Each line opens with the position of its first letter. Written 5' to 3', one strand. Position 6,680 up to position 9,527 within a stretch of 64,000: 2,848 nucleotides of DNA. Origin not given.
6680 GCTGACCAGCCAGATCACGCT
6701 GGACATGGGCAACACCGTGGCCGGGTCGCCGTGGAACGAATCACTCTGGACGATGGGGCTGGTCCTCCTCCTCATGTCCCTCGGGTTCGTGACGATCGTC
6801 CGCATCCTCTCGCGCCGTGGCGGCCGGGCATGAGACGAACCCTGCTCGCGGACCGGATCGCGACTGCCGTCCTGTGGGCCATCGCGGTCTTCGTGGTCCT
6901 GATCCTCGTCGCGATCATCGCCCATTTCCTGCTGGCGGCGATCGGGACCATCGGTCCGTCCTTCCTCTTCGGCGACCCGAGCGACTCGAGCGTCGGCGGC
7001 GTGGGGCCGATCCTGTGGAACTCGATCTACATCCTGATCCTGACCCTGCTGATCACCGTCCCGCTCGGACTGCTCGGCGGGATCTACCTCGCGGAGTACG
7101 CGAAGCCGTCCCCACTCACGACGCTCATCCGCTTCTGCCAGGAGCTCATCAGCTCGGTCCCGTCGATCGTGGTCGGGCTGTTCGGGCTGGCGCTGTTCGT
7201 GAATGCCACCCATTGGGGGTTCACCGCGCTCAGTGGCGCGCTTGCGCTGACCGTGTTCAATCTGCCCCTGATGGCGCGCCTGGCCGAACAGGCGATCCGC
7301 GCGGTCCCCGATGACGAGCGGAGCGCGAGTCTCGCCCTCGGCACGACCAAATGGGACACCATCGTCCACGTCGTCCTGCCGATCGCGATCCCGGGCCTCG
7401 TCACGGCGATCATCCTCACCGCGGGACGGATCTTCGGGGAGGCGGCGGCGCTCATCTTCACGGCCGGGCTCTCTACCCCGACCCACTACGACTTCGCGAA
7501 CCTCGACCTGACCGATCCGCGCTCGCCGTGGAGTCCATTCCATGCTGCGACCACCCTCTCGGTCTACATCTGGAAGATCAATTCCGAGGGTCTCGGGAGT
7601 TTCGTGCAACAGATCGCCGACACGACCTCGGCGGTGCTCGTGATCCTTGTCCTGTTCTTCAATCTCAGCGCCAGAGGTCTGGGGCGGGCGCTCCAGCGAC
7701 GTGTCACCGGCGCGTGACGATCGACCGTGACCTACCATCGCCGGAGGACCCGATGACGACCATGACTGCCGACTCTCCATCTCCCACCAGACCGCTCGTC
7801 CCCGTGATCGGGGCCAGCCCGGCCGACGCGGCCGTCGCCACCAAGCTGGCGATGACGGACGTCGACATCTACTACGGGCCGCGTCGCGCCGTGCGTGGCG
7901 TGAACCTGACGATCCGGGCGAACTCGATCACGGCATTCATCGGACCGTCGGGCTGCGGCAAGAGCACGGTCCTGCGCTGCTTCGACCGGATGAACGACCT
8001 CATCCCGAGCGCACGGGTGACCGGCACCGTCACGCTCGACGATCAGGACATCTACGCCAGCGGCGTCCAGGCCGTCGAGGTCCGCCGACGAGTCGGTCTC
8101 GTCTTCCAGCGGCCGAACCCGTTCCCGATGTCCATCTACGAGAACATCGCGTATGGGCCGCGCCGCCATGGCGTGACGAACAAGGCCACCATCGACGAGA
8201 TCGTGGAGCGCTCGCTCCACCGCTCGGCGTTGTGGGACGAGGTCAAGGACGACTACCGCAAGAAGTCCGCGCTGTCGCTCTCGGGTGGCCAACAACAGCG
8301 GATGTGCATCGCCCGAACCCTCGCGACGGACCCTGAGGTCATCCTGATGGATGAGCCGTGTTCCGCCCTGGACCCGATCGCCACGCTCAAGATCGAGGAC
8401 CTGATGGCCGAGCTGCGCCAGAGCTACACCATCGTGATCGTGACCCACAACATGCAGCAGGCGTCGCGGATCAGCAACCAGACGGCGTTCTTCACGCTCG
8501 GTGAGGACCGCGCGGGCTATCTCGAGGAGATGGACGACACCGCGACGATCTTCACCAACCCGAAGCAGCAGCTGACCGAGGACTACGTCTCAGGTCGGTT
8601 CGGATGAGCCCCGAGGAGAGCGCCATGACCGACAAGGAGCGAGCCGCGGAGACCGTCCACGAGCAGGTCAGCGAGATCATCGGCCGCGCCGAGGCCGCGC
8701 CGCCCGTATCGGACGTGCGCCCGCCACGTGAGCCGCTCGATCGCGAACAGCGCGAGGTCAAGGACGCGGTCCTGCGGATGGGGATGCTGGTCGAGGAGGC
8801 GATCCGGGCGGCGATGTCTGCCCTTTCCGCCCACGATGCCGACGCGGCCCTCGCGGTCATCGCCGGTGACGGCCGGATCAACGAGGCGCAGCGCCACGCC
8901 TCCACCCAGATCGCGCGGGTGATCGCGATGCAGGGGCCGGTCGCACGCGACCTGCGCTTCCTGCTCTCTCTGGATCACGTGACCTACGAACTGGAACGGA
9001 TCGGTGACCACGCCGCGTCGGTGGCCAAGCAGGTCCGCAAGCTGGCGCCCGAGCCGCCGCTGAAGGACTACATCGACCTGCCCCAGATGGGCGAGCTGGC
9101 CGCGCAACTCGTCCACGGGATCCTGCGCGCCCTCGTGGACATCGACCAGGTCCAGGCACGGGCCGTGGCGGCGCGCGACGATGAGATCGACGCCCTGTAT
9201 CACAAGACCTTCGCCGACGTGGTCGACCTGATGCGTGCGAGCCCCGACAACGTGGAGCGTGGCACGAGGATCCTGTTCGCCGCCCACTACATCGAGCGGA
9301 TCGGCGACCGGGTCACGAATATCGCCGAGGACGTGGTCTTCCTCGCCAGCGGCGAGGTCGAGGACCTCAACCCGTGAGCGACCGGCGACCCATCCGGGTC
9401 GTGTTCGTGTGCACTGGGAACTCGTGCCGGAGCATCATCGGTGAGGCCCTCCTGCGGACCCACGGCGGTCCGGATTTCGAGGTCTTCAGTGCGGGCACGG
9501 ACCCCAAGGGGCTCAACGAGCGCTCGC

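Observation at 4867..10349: pstSCAB-phoU operon extended by an arsenate reductase and a SixA phosphohistidine phosphatase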

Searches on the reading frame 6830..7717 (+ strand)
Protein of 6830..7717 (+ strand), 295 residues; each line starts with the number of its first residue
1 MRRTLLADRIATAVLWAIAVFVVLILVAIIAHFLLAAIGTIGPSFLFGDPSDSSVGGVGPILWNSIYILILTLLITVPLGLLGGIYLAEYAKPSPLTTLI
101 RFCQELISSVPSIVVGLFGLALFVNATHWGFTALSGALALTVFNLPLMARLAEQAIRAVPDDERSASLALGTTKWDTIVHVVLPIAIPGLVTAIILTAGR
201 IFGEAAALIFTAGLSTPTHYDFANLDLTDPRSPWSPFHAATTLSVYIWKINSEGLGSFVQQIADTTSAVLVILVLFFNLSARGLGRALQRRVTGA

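Call 9: search_protein_families(library=pfam, proteins=[window:6830-7717:+])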
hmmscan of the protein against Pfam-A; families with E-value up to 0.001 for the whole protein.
window:6830-7717:+ (295 aa): 1 family
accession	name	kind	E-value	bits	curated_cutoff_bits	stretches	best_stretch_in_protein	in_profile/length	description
PF00528.27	BPD_transp_1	-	3.9e-22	79.3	26.4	1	80-293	1-183/184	Binding-protein-dependent transport system inner membrane component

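Call 10: search_protein_families(library=ncbifam, proteins=[window:6830-7717:+])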
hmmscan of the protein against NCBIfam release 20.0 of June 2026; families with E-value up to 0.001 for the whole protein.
window:6830-7717:+ (295 aa): 22 families
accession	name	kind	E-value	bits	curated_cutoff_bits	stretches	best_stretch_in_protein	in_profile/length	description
TIGR00974.1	3a0107s02c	equivalog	4e-75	252.5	193.45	1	9-288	2-270/272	phosphate ABC transporter permease PstA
NF008430.0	PRK11268.1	equivalog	1e-37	129.8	439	1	7-284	26-289/295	phosphate ABC transporter permease PstA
TIGR02138.1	phosphate_pstC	equivalog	2.6e-37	128.5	196.45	1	9-286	2-293/296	phosphate ABC transporter permease subunit PstC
NF008435.0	PRK11275.1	equivalog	1.1e-12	47.7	502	2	128-213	165-250/319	phosphate ABC transporter permease PstC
TIGR02141.1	modB_ABC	equivalog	1.3e-11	44.5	182.6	1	65-213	3-160/208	molybdate ABC transporter permease subunit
TIGR02139.1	permease_CysT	equivalog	1.1e-10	41.5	246.1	1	126-224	125-222/265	sulfate ABC transporter permease subunit CysT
TIGR01097.1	PhnE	equivalog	1.1e-10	41.4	216.7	1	10-196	8-190/252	phosphonate ABC transporter, permease protein PhnE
TIGR01581.1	Mo_ABC_porter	hypoth_equivalog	9.5e-10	38.3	210.3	1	67-214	32-184/225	ABC transporter permease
NF008208.0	PRK10971.1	equivalog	1.9e-08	34.1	415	1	114-213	121-220/277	sulfate/thiosulfate ABC transporter permease CysT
NF038017.1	ABC_perm1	subfamily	4.2e-07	30.1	100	1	67-212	7-150/184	ABC transporter permease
NF006939.0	PRK09421.1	equivalog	5.8e-07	29.1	262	1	128-209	88-169/230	molybdate ABC transporter permease subunit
NF008049.0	PRK10782.1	subfamily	1.4e-06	28.2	212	1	94-204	50-160/217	methionine ABC transporter permease MetI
TIGR00969.1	3a0106s02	subfamily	4.7e-06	26.3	240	1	131-213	141-223/272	sulfate ABC transporter permease subunit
NF040932.1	ABC_arch_GlcU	equivalog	4.4e-05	23.3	340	1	11-197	11-197/272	glucose ABC transporter permease GlcU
TIGR03262.1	PhnU2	equivalog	5e-05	22.1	593.25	1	45-192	316-468/546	putative 2-aminoethylphosphonate ABC transporter permease subunit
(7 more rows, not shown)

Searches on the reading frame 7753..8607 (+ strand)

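Call 9: search_protein_families(library=pfam, proteins=[window:7753-8607:+])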
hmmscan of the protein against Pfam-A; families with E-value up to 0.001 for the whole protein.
window:7753-8607:+ (284 aa): 4 families
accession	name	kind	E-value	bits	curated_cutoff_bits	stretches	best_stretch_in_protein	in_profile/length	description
PF00005.33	ABC_tran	-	3.5e-28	99.3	25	1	48-203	2-136/137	ABC transporter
PF13304.12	AAA_21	-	8.4e-11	42.9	27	1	59-88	1-27/304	AAA domain, putative AbiEii toxin, Type IV TA system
PF02463.25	SMC_N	-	1.3e-05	25.1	40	0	57-243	24-208/220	RecF/RecN/SMC N terminal domain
PF20703.3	nSTAND1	-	0.00062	19.9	27.1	1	35-76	11-52/379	Novel STAND NTPase 1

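Call 10: search_protein_families(library=ncbifam, proteins=[window:7753-8607:+])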
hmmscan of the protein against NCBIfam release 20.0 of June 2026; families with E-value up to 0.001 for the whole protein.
window:7753-8607:+ (284 aa): 187 families (the best 25 are shown)
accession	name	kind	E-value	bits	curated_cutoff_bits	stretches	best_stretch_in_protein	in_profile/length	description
TIGR00972.1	3a0107s01c2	equivalog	4.2e-115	383.3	343.2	1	32-284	2-248/248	phosphate ABC transporter ATP-binding protein PstB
NF010860.0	PRK14267.1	equivalog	8e-83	278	412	1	34-284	7-253/253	phosphate ABC transporter ATP-binding protein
NF010851.0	PRK14258.1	subfamily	1.5e-82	276.9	425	1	34-283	10-260/261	phosphate ABC transporter ATP-binding protein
NF010864.0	PRK14271.1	equivalog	1.8e-62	211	561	1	20-282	11-265/276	phosphate ABC transporter ATP-binding protein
NF010840.0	PRK14246.1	equivalog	1.8e-61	208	425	1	37-283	16-256/257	phosphate ABC transporter ATP-binding protein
TIGR04521.1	ECF_ATPase_2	equivalog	7.7e-43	146.6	330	1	44-250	18-221/279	energy-coupling factor transporter ATPase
NF007027.0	PRK09493.1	equivalog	6.2e-40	137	379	1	35-273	5-230/240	glutamine ABC transporter ATP-binding protein GlnQ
TIGR01186.1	proV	subfamily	6.6e-39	134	326.6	1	42-279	4-230/363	betaine/proline/choline family ABC transporter ATP-binding protein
NF008428.0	PRK11264.1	equivalog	1.5e-36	125.9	406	1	44-279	16-244/250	L-cystine ABC transporter ATP-binding protein TcyN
TIGR03265.1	PhnT2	equivalog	2.3e-36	125.7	457.7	1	31-279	4-235/353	putative 2-aminoethylphosphonate ABC transporter ATP-binding protein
TIGR02857.1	CydD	equivalog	7e-36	124.3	435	1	18-240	308-523/529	thiol reductant ABC exporter subunit CydD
NF010158.0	PRK13637.1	equivalog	7.8e-36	123.6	390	1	44-244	20-215/287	energy-coupling factor transporter ATPase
TIGR04520.1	ECF_ATPase_1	equivalog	1.2e-35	123.2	315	1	43-239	12-202/269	energy-coupling factor transporter ATPase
NF008338.0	PRK11124.1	equivalog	1.7e-35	122.7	369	1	33-280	4-241/242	arginine ABC transporter ATP-binding protein ArtP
TIGR02314.1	ABC_MetN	equivalog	4.9e-35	121.1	499.7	1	45-280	19-242/343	methionine ABC transporter ATP-binding protein MetN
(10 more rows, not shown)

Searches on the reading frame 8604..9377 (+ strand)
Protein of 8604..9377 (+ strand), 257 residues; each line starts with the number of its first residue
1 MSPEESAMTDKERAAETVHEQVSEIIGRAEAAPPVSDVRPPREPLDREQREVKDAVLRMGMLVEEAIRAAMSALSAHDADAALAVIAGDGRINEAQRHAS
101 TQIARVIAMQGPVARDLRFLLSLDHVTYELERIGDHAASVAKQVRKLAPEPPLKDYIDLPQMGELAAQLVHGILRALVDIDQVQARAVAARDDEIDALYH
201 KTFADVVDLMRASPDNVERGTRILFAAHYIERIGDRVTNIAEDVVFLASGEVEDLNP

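Call 9: search_protein_families(library=pfam, proteins=[window:8604-9377:+])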
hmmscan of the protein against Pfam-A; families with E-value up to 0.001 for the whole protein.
window:8604-9377:+ (257 aa): 1 family
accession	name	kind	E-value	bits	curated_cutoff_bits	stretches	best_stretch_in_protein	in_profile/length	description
PF01895.24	PhoU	-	1.2e-38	131.8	23.5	2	56-144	1-89/89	PhoU domain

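Call 10: search_protein_families(library=ncbifam, proteins=[window:8604-9377:+])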
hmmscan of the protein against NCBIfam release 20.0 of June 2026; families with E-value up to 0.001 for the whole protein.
window:8604-9377:+ (257 aa): 2 families
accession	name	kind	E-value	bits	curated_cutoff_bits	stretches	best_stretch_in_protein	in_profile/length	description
TIGR02135.1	phoU_full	equivalog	1.1e-54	185.3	130.25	1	45-251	3-210/212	phosphate signaling complex protein PhoU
NF008332.0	PRK11115.1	equivalog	1.5e-34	119.6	342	1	47-251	16-220/239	phosphate signaling complex protein PhoU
